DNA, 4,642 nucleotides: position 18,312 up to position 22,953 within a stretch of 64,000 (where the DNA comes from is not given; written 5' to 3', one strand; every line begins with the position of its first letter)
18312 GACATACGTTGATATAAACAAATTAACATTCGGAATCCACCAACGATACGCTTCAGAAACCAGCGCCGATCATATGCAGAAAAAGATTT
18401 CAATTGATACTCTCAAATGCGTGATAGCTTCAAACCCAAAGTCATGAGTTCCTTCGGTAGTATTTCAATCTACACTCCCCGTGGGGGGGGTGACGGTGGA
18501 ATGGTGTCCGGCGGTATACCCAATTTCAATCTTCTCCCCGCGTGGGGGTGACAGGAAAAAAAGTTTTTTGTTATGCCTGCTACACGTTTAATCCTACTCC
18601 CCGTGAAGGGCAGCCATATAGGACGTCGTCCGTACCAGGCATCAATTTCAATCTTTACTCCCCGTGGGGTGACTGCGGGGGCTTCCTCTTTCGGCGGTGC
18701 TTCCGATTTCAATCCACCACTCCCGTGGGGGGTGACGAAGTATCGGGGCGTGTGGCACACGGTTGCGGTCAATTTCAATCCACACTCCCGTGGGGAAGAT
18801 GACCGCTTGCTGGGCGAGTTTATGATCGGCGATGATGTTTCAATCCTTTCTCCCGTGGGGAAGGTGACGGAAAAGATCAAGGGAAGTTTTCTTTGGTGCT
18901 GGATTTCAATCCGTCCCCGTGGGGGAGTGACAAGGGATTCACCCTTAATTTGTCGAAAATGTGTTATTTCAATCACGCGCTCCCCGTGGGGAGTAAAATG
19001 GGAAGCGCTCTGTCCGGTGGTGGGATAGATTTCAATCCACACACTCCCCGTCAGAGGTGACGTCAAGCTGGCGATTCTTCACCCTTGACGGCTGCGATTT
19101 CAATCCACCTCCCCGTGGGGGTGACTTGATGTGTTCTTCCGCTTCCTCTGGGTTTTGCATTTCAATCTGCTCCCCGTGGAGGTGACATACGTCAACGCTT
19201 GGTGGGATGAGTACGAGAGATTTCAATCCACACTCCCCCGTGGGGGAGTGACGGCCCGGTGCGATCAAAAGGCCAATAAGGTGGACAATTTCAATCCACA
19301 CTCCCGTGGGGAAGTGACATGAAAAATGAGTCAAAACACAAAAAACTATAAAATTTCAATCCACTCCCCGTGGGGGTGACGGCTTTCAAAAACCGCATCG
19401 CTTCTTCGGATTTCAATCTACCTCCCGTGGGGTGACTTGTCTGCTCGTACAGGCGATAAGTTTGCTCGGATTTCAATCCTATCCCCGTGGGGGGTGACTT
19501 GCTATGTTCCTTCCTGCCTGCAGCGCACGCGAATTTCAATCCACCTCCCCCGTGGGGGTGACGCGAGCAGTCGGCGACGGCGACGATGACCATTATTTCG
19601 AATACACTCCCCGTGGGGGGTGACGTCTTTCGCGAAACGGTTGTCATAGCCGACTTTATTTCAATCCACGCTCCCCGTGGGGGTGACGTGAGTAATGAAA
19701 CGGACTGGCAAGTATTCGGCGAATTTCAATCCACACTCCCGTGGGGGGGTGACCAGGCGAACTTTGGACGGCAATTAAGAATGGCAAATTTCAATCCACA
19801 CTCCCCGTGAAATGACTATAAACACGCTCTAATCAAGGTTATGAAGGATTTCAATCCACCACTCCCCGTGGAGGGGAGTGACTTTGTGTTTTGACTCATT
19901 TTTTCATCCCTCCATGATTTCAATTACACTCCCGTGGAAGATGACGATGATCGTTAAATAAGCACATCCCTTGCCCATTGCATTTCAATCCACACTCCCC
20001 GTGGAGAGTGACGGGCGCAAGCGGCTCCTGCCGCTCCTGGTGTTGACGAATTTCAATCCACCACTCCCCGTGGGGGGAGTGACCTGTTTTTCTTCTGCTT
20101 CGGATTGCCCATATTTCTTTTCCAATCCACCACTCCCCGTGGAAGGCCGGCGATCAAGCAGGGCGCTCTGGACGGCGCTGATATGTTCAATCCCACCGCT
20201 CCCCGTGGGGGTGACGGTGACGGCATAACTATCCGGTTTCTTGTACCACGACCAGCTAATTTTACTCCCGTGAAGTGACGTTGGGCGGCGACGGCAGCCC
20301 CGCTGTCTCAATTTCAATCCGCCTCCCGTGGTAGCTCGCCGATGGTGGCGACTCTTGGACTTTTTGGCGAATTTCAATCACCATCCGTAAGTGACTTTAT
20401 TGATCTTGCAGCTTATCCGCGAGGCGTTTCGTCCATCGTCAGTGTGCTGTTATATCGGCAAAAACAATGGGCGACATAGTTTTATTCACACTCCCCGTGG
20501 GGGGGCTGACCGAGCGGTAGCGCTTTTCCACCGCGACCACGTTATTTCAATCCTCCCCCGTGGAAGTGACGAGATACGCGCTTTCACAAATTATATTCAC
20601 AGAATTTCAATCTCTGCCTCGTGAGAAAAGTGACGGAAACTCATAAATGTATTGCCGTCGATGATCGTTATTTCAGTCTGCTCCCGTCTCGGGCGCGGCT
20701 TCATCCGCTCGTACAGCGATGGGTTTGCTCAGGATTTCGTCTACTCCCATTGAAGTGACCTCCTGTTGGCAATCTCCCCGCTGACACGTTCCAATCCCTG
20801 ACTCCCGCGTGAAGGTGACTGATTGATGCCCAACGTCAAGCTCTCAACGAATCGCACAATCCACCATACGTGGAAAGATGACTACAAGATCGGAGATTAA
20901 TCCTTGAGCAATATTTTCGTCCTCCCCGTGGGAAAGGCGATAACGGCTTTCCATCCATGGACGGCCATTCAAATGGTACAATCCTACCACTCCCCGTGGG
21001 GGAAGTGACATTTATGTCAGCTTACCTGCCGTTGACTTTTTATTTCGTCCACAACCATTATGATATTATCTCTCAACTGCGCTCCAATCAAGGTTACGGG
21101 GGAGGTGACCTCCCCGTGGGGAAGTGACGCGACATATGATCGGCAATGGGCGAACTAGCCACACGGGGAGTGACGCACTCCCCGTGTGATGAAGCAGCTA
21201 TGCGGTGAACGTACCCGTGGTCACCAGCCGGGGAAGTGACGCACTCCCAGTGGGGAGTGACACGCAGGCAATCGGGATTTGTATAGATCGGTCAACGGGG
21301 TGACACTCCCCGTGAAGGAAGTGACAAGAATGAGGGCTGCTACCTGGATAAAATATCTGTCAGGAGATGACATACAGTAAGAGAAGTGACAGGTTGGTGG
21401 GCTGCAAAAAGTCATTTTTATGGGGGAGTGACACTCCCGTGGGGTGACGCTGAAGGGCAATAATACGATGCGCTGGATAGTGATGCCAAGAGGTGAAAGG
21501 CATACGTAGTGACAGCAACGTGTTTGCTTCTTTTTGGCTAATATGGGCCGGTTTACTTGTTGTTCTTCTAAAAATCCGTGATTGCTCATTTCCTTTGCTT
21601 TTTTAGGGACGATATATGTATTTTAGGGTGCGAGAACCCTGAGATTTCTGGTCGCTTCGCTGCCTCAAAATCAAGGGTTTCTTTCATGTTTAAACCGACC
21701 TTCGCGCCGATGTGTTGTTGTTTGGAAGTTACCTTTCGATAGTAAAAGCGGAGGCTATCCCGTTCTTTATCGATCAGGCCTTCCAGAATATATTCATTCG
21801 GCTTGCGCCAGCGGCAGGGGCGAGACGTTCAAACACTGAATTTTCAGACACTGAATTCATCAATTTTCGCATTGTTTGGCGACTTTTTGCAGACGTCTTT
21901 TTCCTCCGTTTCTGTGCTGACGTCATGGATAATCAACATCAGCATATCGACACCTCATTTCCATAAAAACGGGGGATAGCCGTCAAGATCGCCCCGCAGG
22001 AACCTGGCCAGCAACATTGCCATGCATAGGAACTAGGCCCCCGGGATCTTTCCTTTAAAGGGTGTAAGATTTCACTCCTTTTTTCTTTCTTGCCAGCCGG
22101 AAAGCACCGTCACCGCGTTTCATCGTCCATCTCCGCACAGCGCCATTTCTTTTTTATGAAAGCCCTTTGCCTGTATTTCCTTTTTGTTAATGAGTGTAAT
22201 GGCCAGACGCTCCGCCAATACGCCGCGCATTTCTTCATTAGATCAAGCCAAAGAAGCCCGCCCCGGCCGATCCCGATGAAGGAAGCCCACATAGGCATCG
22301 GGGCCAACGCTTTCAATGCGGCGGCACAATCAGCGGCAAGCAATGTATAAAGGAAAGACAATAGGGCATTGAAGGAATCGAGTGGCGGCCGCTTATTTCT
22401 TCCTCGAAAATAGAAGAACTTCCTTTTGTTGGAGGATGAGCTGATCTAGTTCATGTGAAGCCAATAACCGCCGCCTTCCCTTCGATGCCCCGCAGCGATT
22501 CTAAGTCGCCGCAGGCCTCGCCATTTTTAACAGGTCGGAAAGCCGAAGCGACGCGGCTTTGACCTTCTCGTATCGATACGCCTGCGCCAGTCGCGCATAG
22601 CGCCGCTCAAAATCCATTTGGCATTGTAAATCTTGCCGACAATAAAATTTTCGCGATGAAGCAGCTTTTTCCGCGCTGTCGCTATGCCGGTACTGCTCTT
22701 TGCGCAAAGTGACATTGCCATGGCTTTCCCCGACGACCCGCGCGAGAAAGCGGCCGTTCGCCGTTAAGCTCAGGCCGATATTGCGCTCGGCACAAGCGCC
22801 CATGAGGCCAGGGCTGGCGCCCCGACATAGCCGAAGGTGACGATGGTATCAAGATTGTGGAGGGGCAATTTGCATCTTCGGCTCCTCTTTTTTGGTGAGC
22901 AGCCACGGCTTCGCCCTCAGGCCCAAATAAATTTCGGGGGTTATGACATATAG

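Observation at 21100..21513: Leader-proximal CRISPR units carry a rearranged repeat that lacks the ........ handle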

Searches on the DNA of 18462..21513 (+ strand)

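Call 37: search_dna_similar(query=window:18462-21513:+, collection=phages, mode=distant, max_evalue=1, max_rows=25)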
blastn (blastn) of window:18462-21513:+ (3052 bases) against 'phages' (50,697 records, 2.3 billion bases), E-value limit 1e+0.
Records with a match: 4; places in all: 4; records where one place covers at least 80% of the query: 0.
Best place of each record, by identity: 90-95% 4.
By first word of the organism name: Bacillus 2; Microbacterium 1; Pantoea 1.
By host as written in the record: Bacillus megaterium str. ATCC 43725 2; Microbacterium foliorum NRRL B-24224 1; Pantoea sp. 1.
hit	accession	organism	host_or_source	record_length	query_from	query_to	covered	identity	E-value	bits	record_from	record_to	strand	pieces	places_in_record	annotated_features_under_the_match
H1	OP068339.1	Microbacterium phage Cheeto1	Microbacterium foliorum NRRL B-24224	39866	1686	1718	1%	90.9%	8e-2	47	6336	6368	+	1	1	10: hypothetical protein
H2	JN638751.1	Bacillus phage G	Bacillus megaterium str. ATCC 43725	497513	398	428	1%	90.3%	9e-1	44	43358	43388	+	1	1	65: gp65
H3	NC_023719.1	Bacillus phage G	Bacillus megaterium str. ATCC 43725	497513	398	428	1%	90.3%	9e-1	44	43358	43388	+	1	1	65: gp65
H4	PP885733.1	Pantoea phage Survivor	Pantoea sp.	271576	1554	1581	1%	92.9%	9e-1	43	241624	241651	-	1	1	hydrolase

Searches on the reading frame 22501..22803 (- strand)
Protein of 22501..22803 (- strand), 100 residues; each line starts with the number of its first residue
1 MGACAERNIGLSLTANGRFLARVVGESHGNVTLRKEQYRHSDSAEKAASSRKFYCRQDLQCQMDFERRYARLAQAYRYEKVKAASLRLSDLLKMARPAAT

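Call 10: search_protein_families(library=pfam, proteins=[window:22501-22803:-], max_evalue=0.01)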
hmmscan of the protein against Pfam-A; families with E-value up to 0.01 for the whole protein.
window:22501-22803:- (100 aa): 1 family
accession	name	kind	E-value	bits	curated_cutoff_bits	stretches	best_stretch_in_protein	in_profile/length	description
PF01867.21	Cas_Cas1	-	7e-11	42.2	22.3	1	1-95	50-142/283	CRISPR associated protein Cas1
